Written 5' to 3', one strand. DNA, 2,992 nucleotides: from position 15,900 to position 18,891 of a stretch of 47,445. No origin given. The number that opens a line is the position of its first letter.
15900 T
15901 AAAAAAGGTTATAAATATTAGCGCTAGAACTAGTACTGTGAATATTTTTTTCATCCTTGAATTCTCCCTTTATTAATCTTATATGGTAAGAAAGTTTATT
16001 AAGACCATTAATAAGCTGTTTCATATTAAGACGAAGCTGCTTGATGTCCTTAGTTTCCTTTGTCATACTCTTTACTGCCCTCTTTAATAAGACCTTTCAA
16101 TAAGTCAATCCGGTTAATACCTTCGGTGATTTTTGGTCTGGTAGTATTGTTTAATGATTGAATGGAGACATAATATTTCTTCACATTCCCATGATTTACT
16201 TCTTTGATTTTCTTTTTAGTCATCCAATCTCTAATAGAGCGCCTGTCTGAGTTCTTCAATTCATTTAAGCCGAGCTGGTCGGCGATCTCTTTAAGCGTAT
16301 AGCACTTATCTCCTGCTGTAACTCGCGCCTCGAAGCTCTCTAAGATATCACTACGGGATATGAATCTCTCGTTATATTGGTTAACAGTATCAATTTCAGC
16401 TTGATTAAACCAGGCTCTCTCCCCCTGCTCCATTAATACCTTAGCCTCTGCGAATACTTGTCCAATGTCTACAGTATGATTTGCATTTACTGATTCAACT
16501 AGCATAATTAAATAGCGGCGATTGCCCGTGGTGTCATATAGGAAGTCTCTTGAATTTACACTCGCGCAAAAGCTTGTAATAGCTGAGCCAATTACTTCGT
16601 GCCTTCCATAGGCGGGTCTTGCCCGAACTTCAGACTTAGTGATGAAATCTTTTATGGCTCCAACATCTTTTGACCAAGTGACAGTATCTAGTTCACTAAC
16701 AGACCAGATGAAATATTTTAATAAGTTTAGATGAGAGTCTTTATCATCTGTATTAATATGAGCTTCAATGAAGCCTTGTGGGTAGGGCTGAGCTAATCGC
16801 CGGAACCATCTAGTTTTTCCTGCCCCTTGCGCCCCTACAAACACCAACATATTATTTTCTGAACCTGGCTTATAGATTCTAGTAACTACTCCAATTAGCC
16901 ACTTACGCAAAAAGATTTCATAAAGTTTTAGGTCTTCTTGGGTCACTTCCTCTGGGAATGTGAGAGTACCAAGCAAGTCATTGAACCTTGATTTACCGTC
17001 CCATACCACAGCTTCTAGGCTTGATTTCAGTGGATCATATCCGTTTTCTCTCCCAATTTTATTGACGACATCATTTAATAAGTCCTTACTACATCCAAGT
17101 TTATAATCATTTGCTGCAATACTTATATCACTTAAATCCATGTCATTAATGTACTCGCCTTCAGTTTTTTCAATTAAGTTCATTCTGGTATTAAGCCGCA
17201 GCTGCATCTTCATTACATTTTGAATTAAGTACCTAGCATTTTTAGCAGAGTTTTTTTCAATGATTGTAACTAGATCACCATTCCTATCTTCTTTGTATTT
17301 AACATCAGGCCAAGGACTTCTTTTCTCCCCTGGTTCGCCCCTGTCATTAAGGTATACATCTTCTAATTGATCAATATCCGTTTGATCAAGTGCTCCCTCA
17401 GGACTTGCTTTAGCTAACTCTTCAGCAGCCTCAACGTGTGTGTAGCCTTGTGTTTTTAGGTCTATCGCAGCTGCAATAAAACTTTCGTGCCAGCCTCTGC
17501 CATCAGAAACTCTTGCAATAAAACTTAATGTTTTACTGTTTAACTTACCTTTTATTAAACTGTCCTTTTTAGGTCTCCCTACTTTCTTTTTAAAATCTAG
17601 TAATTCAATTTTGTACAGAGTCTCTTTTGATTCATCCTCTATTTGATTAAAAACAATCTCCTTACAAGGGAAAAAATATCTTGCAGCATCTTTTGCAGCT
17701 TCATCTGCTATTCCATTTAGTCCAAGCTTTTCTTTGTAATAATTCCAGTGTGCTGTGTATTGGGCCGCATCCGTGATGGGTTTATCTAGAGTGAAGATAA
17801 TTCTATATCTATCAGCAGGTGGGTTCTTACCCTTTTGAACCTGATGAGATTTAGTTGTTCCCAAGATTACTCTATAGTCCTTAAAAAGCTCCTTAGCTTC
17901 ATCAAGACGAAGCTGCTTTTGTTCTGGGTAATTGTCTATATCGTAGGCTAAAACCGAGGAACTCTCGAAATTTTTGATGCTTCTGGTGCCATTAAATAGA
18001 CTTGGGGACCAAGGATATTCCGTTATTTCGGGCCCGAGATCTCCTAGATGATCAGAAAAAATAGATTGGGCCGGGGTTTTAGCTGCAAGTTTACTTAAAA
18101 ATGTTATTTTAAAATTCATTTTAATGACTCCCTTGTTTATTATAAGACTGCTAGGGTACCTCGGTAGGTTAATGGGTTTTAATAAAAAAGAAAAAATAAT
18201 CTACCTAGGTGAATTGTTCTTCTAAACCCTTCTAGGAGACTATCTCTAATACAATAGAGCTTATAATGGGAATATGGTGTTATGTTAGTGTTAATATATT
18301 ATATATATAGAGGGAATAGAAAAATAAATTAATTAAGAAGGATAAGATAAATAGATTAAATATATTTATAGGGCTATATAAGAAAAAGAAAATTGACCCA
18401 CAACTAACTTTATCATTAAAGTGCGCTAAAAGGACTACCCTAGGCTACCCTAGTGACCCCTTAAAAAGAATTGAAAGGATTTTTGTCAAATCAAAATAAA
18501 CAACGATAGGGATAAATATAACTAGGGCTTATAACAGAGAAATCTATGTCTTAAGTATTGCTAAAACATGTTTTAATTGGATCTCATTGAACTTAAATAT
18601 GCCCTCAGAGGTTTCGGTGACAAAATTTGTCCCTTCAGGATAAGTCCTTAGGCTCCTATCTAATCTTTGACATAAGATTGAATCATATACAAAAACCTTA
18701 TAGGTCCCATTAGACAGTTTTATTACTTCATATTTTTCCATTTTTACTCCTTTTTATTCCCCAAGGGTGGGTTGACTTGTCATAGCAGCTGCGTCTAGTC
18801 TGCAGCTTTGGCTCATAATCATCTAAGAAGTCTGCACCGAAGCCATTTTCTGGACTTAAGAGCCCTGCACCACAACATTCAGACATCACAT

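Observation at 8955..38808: Strand-polar 13-mer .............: nine exact copies, all on the sense strand, with orientation flipping at the divergent region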

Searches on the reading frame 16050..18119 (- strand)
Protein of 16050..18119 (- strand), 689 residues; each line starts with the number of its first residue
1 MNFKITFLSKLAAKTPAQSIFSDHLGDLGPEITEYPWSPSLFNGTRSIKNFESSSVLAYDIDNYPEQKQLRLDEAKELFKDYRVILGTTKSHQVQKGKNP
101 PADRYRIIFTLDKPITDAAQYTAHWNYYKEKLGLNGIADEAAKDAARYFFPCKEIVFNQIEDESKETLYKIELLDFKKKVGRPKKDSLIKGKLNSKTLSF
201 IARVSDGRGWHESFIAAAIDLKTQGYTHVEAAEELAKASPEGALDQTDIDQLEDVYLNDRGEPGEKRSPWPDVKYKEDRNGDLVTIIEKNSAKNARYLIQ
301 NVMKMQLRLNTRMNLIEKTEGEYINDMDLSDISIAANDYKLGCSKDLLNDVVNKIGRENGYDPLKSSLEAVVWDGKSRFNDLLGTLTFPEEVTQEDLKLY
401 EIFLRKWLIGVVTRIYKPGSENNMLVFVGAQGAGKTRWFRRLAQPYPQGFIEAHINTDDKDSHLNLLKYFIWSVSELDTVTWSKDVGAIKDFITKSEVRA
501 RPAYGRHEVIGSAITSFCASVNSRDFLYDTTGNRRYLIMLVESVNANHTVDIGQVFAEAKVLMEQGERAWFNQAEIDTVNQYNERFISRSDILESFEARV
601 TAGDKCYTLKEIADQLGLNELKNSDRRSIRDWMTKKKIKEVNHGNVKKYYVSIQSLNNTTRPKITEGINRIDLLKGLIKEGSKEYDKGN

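Call 8: search_protein_families(library=phrogs, proteins=[window:16050-18119:-])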
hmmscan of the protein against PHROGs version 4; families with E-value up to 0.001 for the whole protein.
window:16050-18119:- (689 aa): 9 families
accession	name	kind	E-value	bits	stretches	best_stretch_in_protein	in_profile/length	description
phrog_1313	-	DNA, RNA and nucleotide metabolism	2.9e-58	199.2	1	287-659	150-546/568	DNA helicase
phrog_256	-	DNA, RNA and nucleotide metabolism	8.7e-50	171.1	2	244-595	341-696/798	DNA helicase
phrog_15962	-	DNA, RNA and nucleotide metabolism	5.1e-28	98.8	1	336-585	464-719/835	DNA primase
phrog_16593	-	DNA, RNA and nucleotide metabolism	1.8e-27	97.1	1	345-651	485-803/823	DNA primase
phrog_2249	-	DNA, RNA and nucleotide metabolism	3.5e-21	76.6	1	357-585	470-690/802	DNA primase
phrog_36873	-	DNA, RNA and nucleotide metabolism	1.3e-20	73.8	1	309-585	439-709/1082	DNA helicase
phrog_1883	-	DNA, RNA and nucleotide metabolism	1.6e-15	57.5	1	43-204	46-208/756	DNA helicase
phrog_2135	-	DNA, RNA and nucleotide metabolism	1.5e-11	44.4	1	34-195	496-637/713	DNA primase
phrog_25531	-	unknown function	5.8e-09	36.2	1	43-157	56-164/617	-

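Call 18: find_related_loci(query=A1, collection=metagenome_contigs, flank=10000)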
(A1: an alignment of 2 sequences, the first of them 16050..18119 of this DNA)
Query A1 (689 aa) in metagenome_contigs; peptide patterns used: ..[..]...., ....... (x = any residue, [..] = any of these).
263 stretches matched a pattern; 1 encode a relative of the query (tblastn E <= 1e-3); 1 distinct loci.
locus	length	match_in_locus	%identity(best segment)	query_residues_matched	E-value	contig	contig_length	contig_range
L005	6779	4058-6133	70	1-676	0e+0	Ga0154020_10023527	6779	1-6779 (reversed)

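Call 19: find_homologous_proteins(query=window:16050-18119:-, max_evalue=1e-20)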
Query window:16050-18119:- (689 aa): 15 proteins with E <= 1e-20 among 8000 candidates.
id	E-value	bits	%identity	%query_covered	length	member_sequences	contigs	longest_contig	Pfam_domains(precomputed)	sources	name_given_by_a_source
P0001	0.0e+0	1567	100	100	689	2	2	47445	PF05272.18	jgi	-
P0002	0.0e+0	1446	91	100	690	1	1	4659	PF05272.18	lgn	-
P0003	0.0e+0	1202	77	99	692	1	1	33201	PF05272.18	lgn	-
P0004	0.0e+0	1163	75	98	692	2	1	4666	PF05272.18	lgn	-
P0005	0.0e+0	1057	69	98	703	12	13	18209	PF05272.18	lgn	-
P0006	3.1e-274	929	64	94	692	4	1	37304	PF05272.18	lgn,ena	-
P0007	2.0e-264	897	61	98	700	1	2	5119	PF05272.18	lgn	-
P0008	1.2e-257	875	61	98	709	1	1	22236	PF19263.6,PF05272.18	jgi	jgi:predicted P-loop ATPase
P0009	1.6e-212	725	53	92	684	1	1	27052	PF05272.18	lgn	-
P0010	2.8e-205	702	52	91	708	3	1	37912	PF05272.18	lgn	-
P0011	6.4e-196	671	51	90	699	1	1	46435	PF05272.18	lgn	-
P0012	1.0e-192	660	48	93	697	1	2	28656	PF05272.18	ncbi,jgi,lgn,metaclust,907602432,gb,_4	metaclust:\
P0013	3.9e-154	533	62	56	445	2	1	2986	PF05272.18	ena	-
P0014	9.2e-43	165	34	55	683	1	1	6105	PF05272.18,PF09250.17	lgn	-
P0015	2.7e-39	153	34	45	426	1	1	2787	PF05272.18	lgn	-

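Call 20: find_encoding_contigs(protein=P0003, flank=10000, max_places=2)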
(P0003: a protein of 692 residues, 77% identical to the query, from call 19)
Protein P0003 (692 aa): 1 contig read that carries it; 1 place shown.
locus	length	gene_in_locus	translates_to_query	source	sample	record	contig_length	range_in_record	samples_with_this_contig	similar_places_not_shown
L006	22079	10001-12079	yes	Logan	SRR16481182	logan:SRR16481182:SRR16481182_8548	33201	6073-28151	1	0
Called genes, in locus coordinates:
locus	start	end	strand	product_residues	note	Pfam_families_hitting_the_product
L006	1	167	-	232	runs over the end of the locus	-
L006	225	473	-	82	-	-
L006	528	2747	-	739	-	PF23899:SU10_portal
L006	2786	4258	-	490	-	-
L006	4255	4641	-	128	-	-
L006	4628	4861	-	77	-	-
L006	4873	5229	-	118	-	-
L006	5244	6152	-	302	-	-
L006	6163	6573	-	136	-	-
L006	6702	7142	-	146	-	-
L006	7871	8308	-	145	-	-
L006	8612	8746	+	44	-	-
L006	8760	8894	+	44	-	-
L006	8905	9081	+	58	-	-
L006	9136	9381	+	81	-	-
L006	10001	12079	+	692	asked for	PF05272:VapE-like_dom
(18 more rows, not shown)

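Call 21: find_encoding_contigs(protein=P0006, flank=10000, max_places=2)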
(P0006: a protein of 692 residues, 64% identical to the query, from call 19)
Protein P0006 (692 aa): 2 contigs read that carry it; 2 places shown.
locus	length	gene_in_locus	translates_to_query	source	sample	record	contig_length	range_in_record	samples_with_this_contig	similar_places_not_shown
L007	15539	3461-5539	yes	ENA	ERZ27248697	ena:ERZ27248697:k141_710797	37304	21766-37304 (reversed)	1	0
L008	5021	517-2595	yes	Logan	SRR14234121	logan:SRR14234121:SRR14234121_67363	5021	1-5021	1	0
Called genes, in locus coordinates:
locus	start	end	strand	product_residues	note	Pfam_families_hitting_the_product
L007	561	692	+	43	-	-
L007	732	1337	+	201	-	-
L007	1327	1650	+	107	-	-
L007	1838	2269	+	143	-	-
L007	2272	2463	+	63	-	-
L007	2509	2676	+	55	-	-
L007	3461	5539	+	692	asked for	PF05272:VapE-like_dom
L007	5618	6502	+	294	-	PF13365:Trypsin_2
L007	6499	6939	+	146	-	PF08291:Peptidase_M15_3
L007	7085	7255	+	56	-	-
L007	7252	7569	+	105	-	-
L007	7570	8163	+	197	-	PF21805:Imm5_like (weak)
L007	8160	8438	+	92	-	-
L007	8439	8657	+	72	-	-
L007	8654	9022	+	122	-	-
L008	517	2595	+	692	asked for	PF05272:VapE-like_dom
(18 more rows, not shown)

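Call 22: find_encoding_contigs(protein=P0011, flank=10000, max_places=2)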
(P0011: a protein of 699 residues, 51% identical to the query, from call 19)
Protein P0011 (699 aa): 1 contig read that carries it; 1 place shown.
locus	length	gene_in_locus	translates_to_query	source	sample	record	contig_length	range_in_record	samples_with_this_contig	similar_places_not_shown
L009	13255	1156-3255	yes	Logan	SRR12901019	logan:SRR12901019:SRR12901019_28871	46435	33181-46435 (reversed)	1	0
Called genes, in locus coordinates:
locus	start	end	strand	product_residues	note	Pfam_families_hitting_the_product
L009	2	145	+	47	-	?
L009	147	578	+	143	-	PF07879:PHB_acc_N (weak)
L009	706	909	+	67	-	-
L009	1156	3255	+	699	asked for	PF05272:VapE-like_dom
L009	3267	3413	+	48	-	-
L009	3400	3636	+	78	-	-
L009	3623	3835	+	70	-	-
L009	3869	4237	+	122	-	-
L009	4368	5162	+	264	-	PF13365:Trypsin_2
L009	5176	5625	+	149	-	PF08291:Peptidase_M15_3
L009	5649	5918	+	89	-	-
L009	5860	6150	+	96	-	-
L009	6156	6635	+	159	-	-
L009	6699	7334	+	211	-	PF01464:SLT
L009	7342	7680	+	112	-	PF20573:DUF6782 (weak)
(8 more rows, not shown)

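Call 23: find_encoding_contigs(protein=P0010, flank=10000, max_places=1)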
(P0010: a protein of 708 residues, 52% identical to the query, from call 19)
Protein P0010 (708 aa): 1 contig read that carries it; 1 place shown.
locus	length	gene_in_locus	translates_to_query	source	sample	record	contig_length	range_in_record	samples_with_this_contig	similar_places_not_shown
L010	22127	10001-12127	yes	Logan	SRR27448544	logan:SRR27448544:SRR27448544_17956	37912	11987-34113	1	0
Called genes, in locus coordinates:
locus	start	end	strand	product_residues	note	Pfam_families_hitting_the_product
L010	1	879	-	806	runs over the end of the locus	-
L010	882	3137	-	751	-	PF23899:SU10_portal, PF16510:P22_portal (weak)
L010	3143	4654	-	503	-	-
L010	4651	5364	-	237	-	-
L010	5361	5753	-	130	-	-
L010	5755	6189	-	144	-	-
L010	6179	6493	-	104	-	-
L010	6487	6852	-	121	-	-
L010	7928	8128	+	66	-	-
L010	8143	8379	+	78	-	-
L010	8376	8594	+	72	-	-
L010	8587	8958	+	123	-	-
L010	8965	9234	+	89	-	-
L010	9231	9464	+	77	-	-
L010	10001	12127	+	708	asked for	PF05272:VapE-like_dom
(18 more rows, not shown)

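Call 24: find_encoding_contigs(protein=P0009, flank=10000, max_places=1)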
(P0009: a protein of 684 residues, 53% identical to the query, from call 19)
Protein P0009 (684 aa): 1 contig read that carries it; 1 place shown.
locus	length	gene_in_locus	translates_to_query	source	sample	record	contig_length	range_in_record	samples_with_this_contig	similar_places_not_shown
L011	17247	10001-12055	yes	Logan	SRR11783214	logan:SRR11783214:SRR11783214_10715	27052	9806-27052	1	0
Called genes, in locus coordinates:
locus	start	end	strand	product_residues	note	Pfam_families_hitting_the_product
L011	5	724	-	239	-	-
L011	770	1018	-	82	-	-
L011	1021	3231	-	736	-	PF23899:SU10_portal, PF16510:P22_portal (weak)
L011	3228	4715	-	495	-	PF03237:Terminase_6N (weak)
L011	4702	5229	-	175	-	-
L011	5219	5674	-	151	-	-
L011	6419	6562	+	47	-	-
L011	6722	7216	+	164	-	-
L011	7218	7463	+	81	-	-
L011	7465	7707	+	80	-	-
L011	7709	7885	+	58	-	-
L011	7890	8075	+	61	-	-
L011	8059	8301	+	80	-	-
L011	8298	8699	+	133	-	-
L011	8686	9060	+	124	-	PF00856:SET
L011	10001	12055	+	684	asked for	PF05272:VapE-like_dom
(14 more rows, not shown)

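Call 25: find_encoding_contigs(protein=P0005, flank=10000, max_places=2)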
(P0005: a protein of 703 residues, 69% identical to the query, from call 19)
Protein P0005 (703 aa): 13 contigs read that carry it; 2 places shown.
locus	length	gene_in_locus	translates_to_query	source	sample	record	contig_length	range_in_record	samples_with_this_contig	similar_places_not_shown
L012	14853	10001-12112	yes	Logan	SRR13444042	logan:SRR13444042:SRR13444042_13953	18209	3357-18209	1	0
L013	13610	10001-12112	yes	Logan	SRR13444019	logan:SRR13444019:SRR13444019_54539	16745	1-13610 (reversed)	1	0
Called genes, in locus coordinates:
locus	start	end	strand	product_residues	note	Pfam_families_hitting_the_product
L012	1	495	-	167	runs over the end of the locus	-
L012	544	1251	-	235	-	-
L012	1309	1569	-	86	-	-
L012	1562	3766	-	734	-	PF23899:SU10_portal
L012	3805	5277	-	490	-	-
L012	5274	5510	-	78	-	-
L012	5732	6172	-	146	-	-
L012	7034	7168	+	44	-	-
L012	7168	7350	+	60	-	-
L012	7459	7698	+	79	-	-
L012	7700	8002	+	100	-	-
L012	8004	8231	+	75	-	-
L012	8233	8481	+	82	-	-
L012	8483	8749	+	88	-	-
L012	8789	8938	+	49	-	-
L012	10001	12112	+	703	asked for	PF05272:VapE-like_dom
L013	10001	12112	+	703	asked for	PF05272:VapE-like_dom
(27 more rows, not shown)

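Call 26: find_encoding_contigs(protein=P0008, flank=10000, max_places=1)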
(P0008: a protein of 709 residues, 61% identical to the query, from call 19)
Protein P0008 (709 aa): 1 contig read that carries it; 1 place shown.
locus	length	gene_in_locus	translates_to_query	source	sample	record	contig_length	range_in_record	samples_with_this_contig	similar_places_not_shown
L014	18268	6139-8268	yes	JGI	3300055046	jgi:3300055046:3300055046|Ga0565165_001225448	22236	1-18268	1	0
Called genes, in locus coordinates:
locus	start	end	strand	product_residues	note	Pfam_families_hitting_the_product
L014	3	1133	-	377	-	?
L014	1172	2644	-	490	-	PF03237:Terminase_6N (weak)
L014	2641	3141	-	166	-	PF07463:NUMOD4, PF13392:HNH_3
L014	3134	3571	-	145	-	-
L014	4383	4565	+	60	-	-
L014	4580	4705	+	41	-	-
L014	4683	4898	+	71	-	-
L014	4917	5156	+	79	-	-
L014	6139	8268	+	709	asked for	PF05272:VapE-like_dom, PF19263:DUF5906 (faint)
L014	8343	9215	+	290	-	PF13365:Trypsin_2 (weak)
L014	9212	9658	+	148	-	PF08291:Peptidase_M15_3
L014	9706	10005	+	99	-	-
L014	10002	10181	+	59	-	-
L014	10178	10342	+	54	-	-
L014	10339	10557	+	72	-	-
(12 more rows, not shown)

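Call 68: find_related_loci(query=A4, collection=genome_contigs, flank=10000)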
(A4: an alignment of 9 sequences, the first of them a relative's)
Query A4 (689 aa) in genome_contigs; peptide patterns used: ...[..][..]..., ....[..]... (x = any residue, [..] = any of these).
120 stretches matched a pattern, but none encodes a relative of the query by tblastn (E <= 1e-3).

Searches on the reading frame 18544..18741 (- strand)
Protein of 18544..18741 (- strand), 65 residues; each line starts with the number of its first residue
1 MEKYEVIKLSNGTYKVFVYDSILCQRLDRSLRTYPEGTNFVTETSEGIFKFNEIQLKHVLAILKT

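Call 60: search_protein_families(library=phrogs, max_evalue=0.01, proteins=[window:18544-18741:-])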
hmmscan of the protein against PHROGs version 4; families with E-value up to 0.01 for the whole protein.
window:18544-18741:- (65 aa): 0 families

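Call 64: search_protein_families(library=pfam, max_evalue=1, proteins=[window:18544-18741:-])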
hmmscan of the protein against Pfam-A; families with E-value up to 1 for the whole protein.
window:18544-18741:- (65 aa): 0 families
